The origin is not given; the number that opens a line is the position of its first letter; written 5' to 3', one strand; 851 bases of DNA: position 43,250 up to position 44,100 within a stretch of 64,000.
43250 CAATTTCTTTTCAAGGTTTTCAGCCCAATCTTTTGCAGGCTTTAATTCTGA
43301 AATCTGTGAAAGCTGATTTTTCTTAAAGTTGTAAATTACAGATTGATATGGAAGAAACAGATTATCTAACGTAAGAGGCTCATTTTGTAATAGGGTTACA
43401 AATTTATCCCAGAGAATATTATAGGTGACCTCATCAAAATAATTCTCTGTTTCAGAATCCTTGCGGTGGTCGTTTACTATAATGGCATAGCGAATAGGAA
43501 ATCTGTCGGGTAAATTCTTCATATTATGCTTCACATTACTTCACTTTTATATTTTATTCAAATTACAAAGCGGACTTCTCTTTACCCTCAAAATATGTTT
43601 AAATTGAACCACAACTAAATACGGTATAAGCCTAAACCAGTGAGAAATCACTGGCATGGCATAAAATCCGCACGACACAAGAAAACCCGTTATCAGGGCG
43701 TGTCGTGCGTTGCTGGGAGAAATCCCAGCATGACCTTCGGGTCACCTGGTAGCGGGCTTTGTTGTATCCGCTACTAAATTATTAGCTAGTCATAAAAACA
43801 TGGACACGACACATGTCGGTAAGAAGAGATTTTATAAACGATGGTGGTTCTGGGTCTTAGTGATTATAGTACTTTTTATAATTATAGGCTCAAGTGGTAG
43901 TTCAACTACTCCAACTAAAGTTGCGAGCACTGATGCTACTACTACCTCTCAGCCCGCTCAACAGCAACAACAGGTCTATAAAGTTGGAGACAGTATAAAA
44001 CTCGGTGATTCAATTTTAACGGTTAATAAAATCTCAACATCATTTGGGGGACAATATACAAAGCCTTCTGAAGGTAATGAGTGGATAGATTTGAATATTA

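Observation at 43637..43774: Five back-to-back hairpins with strand-specific GNRA/UUCG tetraloops in the element's divergent intergenic region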

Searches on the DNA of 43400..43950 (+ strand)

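Call 4: search_rna_families(source=window, start=43400, end=43950, threshold=evalue, max_evalue=1, show_alignments=3)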
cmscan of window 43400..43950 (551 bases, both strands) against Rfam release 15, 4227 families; matches with E-value up to 1: 1.
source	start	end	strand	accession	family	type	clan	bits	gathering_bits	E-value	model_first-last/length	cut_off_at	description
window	43629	43744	+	RF03000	LOOT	Gene; sRNA;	-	78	46.4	4.9e-15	1-121/121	no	LOOT RNA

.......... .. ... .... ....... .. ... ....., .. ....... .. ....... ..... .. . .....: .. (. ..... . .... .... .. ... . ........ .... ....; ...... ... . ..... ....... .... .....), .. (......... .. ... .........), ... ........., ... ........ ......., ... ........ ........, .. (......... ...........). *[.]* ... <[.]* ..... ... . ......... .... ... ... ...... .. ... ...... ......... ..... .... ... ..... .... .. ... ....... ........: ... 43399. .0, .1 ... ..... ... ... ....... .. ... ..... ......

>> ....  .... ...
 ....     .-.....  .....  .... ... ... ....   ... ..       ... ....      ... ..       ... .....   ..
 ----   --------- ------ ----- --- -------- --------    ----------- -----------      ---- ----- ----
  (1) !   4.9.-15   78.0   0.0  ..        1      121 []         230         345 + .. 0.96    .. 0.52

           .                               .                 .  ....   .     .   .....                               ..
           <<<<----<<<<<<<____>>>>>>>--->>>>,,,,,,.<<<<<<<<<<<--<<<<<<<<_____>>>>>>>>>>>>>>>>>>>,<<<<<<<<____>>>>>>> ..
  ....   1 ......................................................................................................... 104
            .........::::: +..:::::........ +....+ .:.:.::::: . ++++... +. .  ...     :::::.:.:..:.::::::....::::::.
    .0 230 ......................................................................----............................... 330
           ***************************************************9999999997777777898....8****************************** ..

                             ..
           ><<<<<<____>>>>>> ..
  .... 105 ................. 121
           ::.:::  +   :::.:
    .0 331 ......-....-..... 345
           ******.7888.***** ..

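Call 17: search_dna_similar(query=window:43540-43800:+, collection=phages, mode=distant, max_rows=30)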
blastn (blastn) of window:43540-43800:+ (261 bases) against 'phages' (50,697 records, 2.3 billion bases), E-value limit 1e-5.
No match.

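Call 26: build_rna_model(alignment_id=A2, structure=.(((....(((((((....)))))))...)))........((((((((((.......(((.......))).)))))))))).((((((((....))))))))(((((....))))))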
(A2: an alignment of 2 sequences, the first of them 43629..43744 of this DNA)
Model R1 built from alignment A2 (2 sequences, 116 columns); structure: as given.
model positions 116; base pairs 36; branch points 3; effective number of sequences 0.58; information 0.59 bits per position. Calibrated on 0.2 Mb of random sequence (short: E-values are rough).
structure used (alignment columns):
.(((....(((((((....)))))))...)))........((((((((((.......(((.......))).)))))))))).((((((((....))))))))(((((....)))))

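Call 27: search_with_rna_model(model_id=R1, sources=[window, L001, L002, L003, L004, L005, L006, L007, L008, L009, L010, L011, L012, L013, L014, L015, L016, L017, L018, L019, L020, L021, L022, L023, L024, L025, L026, L027, L028, L029, L030, L031, L032, L033, L034, L035, L036, L037, L038, L039, L040, L041, L042, L043, L044, L045, L046, L047, L048, L049, L050, L051, L052, L053, L054, L055, L056, L057, L058, L059, L060, L061, L062, L063, L064, L065, L066, L067, L068, L069, L070, L071, L072, L073, L074, L075, L076, L077, L078, L079, L080, L081, L082, L083, L084, L085, L086, L087, L088, L089, L090, L091, L092, L093, L094, L095, L096, L097, L098, L099], max_evalue=0.01, make_alignment=true)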
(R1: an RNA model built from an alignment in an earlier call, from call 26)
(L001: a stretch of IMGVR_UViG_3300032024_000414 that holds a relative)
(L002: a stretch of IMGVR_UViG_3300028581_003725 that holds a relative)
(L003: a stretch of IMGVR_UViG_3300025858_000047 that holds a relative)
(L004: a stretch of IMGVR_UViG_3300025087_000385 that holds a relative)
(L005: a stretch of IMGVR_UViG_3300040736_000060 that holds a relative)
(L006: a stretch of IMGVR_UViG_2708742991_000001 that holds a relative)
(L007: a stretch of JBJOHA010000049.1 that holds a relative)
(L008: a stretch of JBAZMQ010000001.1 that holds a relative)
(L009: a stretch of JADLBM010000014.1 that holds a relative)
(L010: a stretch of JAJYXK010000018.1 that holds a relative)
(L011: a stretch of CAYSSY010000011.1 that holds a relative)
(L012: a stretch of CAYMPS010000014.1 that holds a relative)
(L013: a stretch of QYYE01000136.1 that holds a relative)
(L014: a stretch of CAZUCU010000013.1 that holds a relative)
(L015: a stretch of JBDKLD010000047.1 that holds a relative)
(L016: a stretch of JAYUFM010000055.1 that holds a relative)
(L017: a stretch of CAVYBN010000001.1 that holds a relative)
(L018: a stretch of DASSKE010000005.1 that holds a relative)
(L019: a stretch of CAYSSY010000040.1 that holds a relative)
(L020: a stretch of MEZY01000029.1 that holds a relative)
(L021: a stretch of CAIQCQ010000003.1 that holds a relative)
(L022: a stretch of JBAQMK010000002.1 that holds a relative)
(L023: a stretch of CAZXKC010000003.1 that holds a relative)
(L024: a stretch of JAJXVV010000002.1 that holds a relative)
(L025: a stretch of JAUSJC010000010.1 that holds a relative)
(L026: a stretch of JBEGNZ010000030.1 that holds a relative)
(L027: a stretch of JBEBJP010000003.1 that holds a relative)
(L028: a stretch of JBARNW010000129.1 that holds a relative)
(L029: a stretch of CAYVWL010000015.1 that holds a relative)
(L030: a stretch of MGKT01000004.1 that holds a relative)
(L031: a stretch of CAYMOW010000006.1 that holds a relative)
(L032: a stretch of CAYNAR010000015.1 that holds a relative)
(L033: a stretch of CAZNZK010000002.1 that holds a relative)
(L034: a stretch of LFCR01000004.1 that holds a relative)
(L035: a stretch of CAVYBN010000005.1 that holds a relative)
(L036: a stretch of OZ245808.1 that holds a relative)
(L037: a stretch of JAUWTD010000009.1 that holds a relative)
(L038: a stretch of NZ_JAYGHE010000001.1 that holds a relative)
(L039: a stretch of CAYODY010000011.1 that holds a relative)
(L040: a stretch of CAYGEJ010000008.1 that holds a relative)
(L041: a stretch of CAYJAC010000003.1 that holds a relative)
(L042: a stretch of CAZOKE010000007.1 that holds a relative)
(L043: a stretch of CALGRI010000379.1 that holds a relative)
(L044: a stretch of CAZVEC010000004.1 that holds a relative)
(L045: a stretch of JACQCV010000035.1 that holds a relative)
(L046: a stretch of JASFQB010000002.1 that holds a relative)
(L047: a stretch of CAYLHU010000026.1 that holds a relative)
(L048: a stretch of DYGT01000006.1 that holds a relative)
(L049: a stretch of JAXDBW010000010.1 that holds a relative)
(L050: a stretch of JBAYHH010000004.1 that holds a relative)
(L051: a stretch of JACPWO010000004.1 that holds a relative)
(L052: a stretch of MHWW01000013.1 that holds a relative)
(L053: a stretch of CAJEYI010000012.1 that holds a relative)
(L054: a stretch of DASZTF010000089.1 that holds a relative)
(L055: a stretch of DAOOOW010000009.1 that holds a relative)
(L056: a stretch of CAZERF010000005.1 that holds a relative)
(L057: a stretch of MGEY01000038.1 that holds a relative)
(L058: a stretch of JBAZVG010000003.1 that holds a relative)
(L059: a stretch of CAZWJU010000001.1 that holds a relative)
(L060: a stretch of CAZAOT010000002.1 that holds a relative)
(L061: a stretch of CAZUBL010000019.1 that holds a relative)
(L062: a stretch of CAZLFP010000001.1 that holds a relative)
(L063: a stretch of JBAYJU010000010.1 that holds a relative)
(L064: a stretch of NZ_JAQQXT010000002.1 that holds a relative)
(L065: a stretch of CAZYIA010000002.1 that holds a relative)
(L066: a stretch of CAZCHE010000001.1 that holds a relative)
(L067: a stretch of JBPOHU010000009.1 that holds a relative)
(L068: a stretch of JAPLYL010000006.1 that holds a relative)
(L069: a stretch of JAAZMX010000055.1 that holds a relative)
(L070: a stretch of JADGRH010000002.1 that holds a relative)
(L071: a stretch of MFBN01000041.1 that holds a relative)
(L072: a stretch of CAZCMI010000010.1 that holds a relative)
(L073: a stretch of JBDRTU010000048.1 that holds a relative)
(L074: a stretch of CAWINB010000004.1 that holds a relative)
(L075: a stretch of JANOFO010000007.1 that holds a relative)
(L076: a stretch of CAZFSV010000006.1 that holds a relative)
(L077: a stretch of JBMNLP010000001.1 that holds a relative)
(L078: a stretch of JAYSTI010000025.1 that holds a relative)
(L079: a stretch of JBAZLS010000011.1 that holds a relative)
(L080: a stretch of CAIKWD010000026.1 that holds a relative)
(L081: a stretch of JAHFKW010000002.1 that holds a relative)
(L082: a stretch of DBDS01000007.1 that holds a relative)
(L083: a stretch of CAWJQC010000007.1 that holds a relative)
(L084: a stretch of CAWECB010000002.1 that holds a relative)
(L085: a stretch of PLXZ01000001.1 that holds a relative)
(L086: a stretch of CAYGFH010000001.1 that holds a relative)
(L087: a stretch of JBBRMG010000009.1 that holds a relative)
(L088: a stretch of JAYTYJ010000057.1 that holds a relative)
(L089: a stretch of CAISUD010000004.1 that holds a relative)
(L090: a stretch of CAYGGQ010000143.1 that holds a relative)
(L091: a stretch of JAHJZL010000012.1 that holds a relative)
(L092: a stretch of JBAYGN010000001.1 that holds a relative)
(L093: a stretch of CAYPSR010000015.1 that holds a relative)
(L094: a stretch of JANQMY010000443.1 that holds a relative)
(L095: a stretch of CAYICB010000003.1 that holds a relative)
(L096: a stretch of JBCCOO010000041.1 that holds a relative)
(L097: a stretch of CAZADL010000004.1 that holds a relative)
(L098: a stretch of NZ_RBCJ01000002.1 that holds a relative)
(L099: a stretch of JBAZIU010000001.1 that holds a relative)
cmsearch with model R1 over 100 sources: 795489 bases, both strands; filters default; matches with E-value up to 0.01: 77.
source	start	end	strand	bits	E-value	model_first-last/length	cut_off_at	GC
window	43629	43744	+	150.4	1.2e-33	1-116/116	no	0.52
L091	565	680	+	95.2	2.8e-20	1-116/116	no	0.55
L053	641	753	+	91.5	2.1e-19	1-116/116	no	0.52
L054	2614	2732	-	84.8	8.8e-18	1-116/116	no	0.55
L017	3795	3913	+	74.9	2.2e-15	1-116/116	no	0.46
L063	2302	2419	-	70.7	2.4e-14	1-116/116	no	0.58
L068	106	221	-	70.6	2.5e-14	1-116/116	no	0.48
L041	7491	7607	+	67.7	1.2e-13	1-116/116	no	0.5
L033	2454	2570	-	65.2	5.1e-13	1-116/116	no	0.53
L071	1288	1404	-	64.9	5.9e-13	1-116/116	no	0.45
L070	7574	7692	-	63.1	1.6e-12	1-116/116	no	0.49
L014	3776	3888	-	62.7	2e-12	1-116/116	no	0.45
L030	1848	1957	+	62.5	2.2e-12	1-116/116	no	0.49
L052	5625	5746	+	62.2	2.6e-12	1-116/116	no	0.55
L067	4081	4199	+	61.9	3.2e-12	1-116/116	no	0.42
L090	1219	1338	+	61.2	4.6e-12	1-116/116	no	0.53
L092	184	300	+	60.7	6.1e-12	1-116/116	no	0.49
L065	2968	3086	-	60.3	7.6e-12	1-116/116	no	0.45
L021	5843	5961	+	60.2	8.1e-12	1-116/116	no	0.49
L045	4601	4719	-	59.7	1.1e-11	1-116/116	no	0.46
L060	5112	5227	+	57.1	4.5e-11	1-116/116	no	0.46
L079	92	208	-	56.6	5.9e-11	1-116/116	no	0.47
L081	6144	6263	-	56.5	6.6e-11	1-116/116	no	0.47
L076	7509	7628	-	55.7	1e-10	1-116/116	no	0.44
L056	4495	4615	-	55.4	1.2e-10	1-116/116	no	0.5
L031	6155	6277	-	53.5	3.5e-10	1-116/116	no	0.5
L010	1063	1176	+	52.8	5.1e-10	1-116/116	no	0.47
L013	2333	2444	-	52.6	5.6e-10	1-116/116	no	0.52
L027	3493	3605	-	52.4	6.3e-10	1-116/116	no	0.49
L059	3493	3617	+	51.5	1.1e-09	1-116/116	no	0.46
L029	4772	4896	-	51.1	1.3e-09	1-116/116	no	0.5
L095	2549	2670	-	50.7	1.6e-09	1-116/116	no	0.49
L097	5201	5317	+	50.6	1.7e-09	1-116/116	no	0.5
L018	2582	2699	+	49.7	2.9e-09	1-116/116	no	0.47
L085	3219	3338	+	49.1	3.9e-09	1-116/116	no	0.52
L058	6174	6294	+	49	4.2e-09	1-116/116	no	0.45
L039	2854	2969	-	48.8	4.7e-09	1-116/116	no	0.5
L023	4547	4664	+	48.2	6.5e-09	1-116/116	no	0.55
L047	4258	4381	-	48.1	6.8e-09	1-116/116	no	0.5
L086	1629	1742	+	48.1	7e-09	1-116/116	no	0.47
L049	4298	4412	-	47.9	7.6e-09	1-116/116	no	0.55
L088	3915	4036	-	46.5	1.6e-08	1-116/116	no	0.49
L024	629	758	+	46.5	1.7e-08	1-116/116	no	0.58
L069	7330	7445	-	46.3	1.8e-08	1-116/116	no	0.49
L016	1783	1899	-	46.1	2.1e-08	1-116/116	no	0.45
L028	3677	3800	+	45.5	2.9e-08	1-116/116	no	0.46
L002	5001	5119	+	44.9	4e-08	1-116/116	no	0.47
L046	529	645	+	44.7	4.6e-08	1-116/116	no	0.52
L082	2517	2632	+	44.3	5.6e-08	1-116/116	no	0.5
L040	424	536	+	44.2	6e-08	1-116/116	no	0.5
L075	7744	7861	+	44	6.9e-08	1-116/116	no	0.42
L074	3541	3654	+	43.6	8.7e-08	1-116/116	no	0.53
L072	1943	2061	+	43.3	9.8e-08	1-116/116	no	0.55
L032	103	223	-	42.7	1.4e-07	1-116/116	no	0.46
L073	560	677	+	42.2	1.8e-07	1-116/116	no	0.57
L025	838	952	+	42.1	1.9e-07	1-116/116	no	0.51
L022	3009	3129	+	42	2.1e-07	1-116/116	no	0.44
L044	5569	5685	+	41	3.5e-07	1-116/116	no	0.44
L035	1651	1764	-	40.7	4.3e-07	1-116/116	no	0.52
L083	6524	6642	+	40.1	5.9e-07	1-116/116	no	0.63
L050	2995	3113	-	40.1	6e-07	1-116/116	no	0.49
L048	5134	5248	+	39.3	9.5e-07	1-116/116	no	0.53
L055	2365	2481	+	38.8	1.3e-06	1-116/116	no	0.46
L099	3346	3459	-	37.1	3.1e-06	1-116/116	no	0.56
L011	1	118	+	36.5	4.4e-06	1-116/116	no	0.46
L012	796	920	+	36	6e-06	1-116/116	no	0.6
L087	7388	7492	+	35.8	6.5e-06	1-116/116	no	0.5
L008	2365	2485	-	35.3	8.5e-06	1-116/116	no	0.47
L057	5935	6057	+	34.8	1.2e-05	1-116/116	no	0.53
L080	4236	4358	+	34.6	1.3e-05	1-116/116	no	0.41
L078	142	256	+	32.5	4.1e-05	1-116/116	no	0.56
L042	1342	1447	+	31.6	6.9e-05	1-116/116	no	0.44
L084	1059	1167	+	30.2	0.00015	1-116/116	no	0.48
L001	5532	5654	-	28.3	0.00043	1-116/116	no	0.55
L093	5074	5196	-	28.2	0.00045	1-116/116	no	0.46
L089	1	75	-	26.8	0.00098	1-77/116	3'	0.48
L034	7272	7408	+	26.7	0.001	1-116/116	no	0.58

Alignment A3: 77 matches aligned to the model, 258 columns, each read 5' to 3' on its own strand. Consensus structure (alignment columns), stored with it:
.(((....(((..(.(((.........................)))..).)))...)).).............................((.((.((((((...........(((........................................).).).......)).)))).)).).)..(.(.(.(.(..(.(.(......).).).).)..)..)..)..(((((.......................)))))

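Call 28: search_with_rna_model(model_id=R1, sources=[L100, L101, L102, L103, L104, L105, L106, L107, L108, L109, L110, L111, L112, L113, L114, L115, L116, L117, L118, L119, L120, L121, L122, L123, L124, L125, L126], max_evalue=0.01)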
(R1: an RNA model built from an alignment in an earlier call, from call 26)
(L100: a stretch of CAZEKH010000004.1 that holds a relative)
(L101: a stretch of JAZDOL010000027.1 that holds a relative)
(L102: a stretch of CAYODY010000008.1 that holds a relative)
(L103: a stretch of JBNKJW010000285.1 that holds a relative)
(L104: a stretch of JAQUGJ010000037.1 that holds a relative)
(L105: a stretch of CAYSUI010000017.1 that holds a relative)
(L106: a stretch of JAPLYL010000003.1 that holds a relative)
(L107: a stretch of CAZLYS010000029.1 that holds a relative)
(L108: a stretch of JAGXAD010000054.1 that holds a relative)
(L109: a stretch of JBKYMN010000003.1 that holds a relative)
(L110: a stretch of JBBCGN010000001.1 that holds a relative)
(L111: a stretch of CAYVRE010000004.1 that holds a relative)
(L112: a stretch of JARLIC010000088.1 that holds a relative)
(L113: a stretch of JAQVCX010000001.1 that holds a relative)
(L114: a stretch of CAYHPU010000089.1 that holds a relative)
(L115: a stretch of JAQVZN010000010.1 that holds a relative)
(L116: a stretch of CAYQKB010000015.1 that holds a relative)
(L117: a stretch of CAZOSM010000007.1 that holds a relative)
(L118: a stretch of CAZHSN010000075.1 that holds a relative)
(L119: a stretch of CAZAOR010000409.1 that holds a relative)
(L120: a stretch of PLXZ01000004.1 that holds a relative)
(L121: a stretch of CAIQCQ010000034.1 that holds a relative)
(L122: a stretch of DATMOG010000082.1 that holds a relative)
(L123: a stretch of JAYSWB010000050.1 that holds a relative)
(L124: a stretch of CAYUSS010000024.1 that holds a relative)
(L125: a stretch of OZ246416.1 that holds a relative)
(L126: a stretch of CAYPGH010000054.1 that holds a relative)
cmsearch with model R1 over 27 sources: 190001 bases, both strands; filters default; matches with E-value up to 0.01: 21.
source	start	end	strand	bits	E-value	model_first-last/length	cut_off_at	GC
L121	5862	5980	-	68.2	2.2e-14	1-116/116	no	0.47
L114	2014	2131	+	67.8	2.8e-14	1-116/116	no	0.47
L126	3508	3627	-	64.7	1.5e-13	1-116/116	no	0.54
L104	7873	7989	+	59.7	2.6e-12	1-116/116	no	0.44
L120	3720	3839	+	59.3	3.1e-12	1-116/116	no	0.54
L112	5878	5995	-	58.8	4.3e-12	1-116/116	no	0.53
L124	2079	2199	-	58.6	4.8e-12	1-116/116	no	0.47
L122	3617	3733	+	53.7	7.2e-11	1-116/116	no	0.44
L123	4573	4695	-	53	1.1e-10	1-116/116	no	0.46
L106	408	528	+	49.4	7.9e-10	1-116/116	no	0.5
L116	2981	3100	-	49.4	8.2e-10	1-116/116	no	0.5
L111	3259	3381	+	49.3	8.3e-10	1-116/116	no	0.46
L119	1714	1835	+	49.2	8.9e-10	1-116/116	no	0.51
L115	3662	3780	+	48.6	1.2e-09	1-116/116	no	0.42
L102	3162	3278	-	45.9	5.7e-09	1-116/116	no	0.51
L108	3489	3607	+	41.8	5.7e-08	1-116/116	no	0.56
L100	4061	4174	+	38.9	2.9e-07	1-116/116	no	0.49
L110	2873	2982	+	38.5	3.5e-07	1-116/116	no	0.55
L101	1529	1644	+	36.4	1.1e-06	1-116/116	no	0.46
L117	4727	4840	-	35.4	2e-06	1-116/116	no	0.51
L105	4613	4733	+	26.1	0.00034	1-116/116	no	0.52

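Call 39: build_rna_model(alignment_id=A4, structure=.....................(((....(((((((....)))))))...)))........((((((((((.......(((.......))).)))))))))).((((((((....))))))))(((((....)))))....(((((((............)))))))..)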
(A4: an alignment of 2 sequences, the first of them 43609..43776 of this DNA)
Model R2 built from alignment A4 (2 sequences, 168 columns); structure: as given.
model positions 168; base pairs 43; branch points 4; effective number of sequences 0.7; information 0.591 bits per position. Calibrated on 0.2 Mb of random sequence (short: E-values are rough).
structure used (alignment columns):
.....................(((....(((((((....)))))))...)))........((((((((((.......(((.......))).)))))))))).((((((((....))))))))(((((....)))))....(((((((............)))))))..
